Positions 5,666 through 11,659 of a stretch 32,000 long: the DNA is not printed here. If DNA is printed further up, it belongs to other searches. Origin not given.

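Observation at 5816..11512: Orphan 1,898-aa single-pass, strongly acidic giant protein transcribed as its own unit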

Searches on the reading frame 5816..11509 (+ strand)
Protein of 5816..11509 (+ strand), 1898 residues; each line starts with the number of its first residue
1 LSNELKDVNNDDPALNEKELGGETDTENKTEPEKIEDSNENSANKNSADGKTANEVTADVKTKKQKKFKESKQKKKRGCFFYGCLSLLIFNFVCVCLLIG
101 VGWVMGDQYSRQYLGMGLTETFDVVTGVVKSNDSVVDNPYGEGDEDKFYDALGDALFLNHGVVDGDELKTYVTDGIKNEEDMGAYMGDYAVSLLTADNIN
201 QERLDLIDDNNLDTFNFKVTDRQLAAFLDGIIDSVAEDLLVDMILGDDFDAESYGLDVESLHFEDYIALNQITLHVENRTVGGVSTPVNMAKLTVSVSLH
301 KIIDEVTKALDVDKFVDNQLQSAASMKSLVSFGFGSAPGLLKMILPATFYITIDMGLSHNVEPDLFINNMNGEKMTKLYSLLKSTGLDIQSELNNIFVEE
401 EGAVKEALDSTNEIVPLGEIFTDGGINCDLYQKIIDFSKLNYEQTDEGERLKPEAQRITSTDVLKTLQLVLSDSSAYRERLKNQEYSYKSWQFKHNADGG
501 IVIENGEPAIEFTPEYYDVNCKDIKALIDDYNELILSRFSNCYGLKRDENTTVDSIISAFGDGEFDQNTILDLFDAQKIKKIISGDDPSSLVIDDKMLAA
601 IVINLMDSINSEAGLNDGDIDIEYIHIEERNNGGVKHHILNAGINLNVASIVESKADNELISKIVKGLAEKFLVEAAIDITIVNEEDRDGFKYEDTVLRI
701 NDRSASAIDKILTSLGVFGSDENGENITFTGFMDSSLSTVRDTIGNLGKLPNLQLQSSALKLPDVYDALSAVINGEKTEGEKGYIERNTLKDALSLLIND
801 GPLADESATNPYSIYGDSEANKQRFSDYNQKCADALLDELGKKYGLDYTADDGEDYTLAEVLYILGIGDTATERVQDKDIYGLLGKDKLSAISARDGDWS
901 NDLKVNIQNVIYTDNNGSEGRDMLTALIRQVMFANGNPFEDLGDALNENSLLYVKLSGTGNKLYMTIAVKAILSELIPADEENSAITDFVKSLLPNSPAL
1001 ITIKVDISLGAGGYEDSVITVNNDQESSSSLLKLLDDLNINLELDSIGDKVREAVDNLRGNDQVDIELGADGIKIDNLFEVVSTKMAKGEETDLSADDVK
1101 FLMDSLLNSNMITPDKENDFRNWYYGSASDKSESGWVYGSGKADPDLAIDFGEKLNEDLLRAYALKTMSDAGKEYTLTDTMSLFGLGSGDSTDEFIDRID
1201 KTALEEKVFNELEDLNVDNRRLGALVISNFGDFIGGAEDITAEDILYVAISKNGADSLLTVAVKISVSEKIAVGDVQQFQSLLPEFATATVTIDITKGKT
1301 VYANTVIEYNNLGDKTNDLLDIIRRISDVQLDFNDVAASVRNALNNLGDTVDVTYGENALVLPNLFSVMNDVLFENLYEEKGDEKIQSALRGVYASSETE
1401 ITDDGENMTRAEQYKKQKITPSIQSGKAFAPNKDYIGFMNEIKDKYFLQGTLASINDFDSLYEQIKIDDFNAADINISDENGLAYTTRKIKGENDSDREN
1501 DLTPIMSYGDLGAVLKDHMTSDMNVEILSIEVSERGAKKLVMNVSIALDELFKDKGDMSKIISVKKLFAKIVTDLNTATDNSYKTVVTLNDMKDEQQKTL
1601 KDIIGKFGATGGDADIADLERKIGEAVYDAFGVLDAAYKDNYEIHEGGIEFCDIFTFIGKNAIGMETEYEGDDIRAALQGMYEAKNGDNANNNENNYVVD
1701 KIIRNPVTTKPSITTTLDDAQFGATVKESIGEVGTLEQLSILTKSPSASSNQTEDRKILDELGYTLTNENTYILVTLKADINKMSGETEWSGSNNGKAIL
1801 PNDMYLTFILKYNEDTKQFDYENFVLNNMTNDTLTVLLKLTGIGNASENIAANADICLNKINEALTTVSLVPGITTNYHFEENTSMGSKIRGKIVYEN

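Call 5: search_protein_families(library=pfam, proteins=[window:5816-11509:+], max_evalue=0.01)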
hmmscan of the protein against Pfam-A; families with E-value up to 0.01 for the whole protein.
window:5816-11509:+ (1898 aa): 1 family
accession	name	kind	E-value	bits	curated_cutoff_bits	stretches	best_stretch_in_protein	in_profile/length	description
PF19110.5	DUF5797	-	0.0044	17.2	25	0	1018-1066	92-141/163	Family of unknown function (DUF5797)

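Call 8: find_homologous_proteins(query=window:5816-11509:+, max_evalue=0.001)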
Query window:5816-11509:+ (1898 aa): 3 proteins with E <= 0.001 among 8000 candidates.
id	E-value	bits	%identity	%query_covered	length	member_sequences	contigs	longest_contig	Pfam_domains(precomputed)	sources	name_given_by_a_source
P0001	0.0e+0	3945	96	100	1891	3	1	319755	-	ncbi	-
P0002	0.0e+0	3437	84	100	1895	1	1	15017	-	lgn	-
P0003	2.1e-297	1008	35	70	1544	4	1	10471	-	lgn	-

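Call 10: find_encoding_contigs(protein=P0001, flank=10000, max_places=3)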
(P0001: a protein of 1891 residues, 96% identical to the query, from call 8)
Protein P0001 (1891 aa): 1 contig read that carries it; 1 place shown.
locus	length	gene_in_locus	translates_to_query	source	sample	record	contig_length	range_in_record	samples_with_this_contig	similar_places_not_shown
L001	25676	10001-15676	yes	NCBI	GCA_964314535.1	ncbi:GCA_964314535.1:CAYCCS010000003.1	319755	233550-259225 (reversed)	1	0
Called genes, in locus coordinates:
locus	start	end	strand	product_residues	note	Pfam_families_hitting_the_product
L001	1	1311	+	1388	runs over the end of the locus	-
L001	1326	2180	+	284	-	-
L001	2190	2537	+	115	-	-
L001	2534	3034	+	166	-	-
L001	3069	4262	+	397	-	PF01699:Na_Ca_ex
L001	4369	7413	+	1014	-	PF04434:SWIM (weak), PF08455:SNF2_assoc, PF04851:ResIII, PF00176:SNF2-rel_dom, PF00271:Helicase_C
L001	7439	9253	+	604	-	PF02518:HATPase_c, PF13589:HATPase_c_3, PF00183:HSP90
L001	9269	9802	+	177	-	PF00156:Pribosyltran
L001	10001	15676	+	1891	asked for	-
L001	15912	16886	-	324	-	-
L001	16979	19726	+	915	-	PF21445:ADDB_N, PF12705:PDDEXK_1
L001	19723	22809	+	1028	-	PF00580:UvrD-helicase, PF13087:AAA_12 (faint), PF13245:AAA_19, PF13361:UvrD_C, PF13538:UvrD_C_2 (faint), PF12705:PDDEXK_1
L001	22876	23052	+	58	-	-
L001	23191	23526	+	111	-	PF12840:HTH_20, PF01022:HTH_5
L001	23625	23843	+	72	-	PF00403:HMA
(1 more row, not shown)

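Call 11: find_encoding_contigs(protein=P0003, flank=10000, max_places=3)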
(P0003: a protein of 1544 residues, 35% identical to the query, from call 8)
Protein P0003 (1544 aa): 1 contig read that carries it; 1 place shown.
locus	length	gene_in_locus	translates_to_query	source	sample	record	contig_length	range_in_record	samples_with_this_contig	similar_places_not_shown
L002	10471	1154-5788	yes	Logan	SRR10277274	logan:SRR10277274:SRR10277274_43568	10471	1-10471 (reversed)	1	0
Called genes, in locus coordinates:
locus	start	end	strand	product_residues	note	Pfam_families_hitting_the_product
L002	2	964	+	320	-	?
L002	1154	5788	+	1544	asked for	-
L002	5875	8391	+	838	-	PF02739:5_3_exonuc_N, PF01367:5_3_exonuc, PF22619:DNA_polI_exo1 (weak), PF00476:DNA_pol_A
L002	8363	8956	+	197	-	PF01121:CoaE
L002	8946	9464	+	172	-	PF01464:SLT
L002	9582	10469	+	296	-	?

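Call 16: search_solved_structures(query=A1, max_evalue=1)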
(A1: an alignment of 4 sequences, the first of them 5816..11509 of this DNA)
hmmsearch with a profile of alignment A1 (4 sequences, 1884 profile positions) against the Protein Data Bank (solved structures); distinct sequences matched with E-value up to 1: 2.
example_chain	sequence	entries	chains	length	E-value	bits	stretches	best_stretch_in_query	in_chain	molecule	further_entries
2uvd_A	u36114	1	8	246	2.2e-05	25.1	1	1283-1388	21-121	3-OXOACYL-(ACYL-CARRIER-PROTEIN) REDUCTASE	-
1s6y_A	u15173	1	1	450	0.53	10.6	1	642-718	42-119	6-phospho-beta-glucosidase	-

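Call 17: search_protein_families(library=ncbifam, proteins=[window:5816-11509:+, P0003], max_evalue=0.1)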
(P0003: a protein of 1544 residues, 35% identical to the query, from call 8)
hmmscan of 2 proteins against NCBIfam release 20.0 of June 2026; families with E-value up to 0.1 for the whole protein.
window:5816-11509:+ (1898 aa): 0 families

P0003 (1544 aa): 0 families

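Call 37: find_related_loci(query=A6, collection=genome_contigs, flank=6000)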
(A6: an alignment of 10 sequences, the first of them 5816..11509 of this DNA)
Query A6 (1898 aa) in genome_contigs; peptide patterns used: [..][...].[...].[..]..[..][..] (x = any residue, [..] = any of these).
18 stretches matched a pattern; 3 encode a relative of the query (tblastn E <= 1e-3); 3 distinct loci.
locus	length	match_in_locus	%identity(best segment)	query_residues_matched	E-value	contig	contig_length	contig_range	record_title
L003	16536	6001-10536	36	78-1843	9e-178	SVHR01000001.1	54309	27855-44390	MAG: Clostridiales bacterium isolate SIG389 NODE_14036_length_54309_cov_1.520080, whole genome shotgun sequence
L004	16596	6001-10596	33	78-1861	0e+0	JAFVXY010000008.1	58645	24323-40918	MAG: Clostridia bacterium isolate RGIG5496 Sheep_Colon.Co__c913050, whole genome shotgun sequence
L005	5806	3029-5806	28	78-1323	4e-79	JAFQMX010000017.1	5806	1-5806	MAG: Clostridia bacterium isolate RGIG1965 Goat_Cecum.Co__c820286, whole genome shotgun sequence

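Call 42: search_protein_families(library=pfam, proteins=[L003:10849-11805:-, L003:11890-14664:+, L003:4494-5096:+, L003:3975-4547:-, L003:2729-3817:-, L003:1558-2622:-, L003:491-1417:-], max_evalue=0.001)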
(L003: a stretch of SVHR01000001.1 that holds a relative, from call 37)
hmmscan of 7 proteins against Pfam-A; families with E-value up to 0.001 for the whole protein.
L003:10849-11805:- (318 aa): 0 families

L003:11890-14664:+ (925 aa): 2 families
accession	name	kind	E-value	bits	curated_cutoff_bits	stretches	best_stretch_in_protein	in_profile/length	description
PF12705.13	PDDEXK_1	-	6.3e-34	118.5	22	1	614-895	3-246/247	PD-(D/E)XK nuclease superfamily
PF21445.3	ADDB_N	-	1.9e-22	80.3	26.6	1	30-204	28-226/290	ADDB, N-terminal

L003:4494-5096:+ (201 aa): 2 families
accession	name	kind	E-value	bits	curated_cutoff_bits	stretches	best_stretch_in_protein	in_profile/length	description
PF07155.17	ECF-ribofla_trS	-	1.2e-36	126.8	26.7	1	39-195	3-171/172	ECF-type riboflavin transporter, S component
PF12822.12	ECF_trnsprt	-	2.6e-13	50.8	30.7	1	41-168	1-131/169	ECF transporter, substrate-specific component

L003:3975-4547:- (190 aa): 0 families

L003:2729-3817:- (362 aa): 2 families
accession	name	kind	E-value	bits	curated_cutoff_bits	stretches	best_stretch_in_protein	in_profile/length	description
PF00155.27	Aminotran_1_2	-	1.3e-12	48.1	19.7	1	103-355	8-280/361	Aminotransferase class I and II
PF00392.27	GntR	-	1.1e-10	41.4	27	1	13-75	2-64/64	Bacterial regulatory proteins, gntR family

L003:1558-2622:- (354 aa): 0 families

L003:491-1417:- (308 aa): 1 family
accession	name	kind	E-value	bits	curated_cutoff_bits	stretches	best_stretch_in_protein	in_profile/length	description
PF01116.26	F_bP_aldolase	-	1.8e-102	343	25.5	1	4-307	2-277/277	Fructose-bisphosphate aldolase class-II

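Call 47: search_solved_structures(query=A3, max_evalue=5)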
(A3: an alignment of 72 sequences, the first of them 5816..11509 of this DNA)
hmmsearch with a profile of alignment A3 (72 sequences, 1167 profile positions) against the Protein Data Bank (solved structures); distinct sequences matched with E-value up to 5: 2.
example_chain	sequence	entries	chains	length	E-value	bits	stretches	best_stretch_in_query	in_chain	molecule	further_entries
7dvh_A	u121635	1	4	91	0.031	15.4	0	48-73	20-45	reDPBB_sym4 protein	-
7roa_A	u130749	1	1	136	0.15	13.2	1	949-1030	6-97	EntV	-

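Call 72: find_homologous_proteins(query=A3, max_evalue=0.001)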
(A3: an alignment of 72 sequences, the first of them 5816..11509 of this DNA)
Query A3 (72 sequences) (1898 aa, profile of the alignment): 2 proteins with E <= 0.001 among 8000 candidates.
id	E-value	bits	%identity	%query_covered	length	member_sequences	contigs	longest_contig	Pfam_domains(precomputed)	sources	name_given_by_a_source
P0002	0.0e+0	1240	84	100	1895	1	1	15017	-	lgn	-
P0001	0.0e+0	1233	96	100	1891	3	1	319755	-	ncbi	-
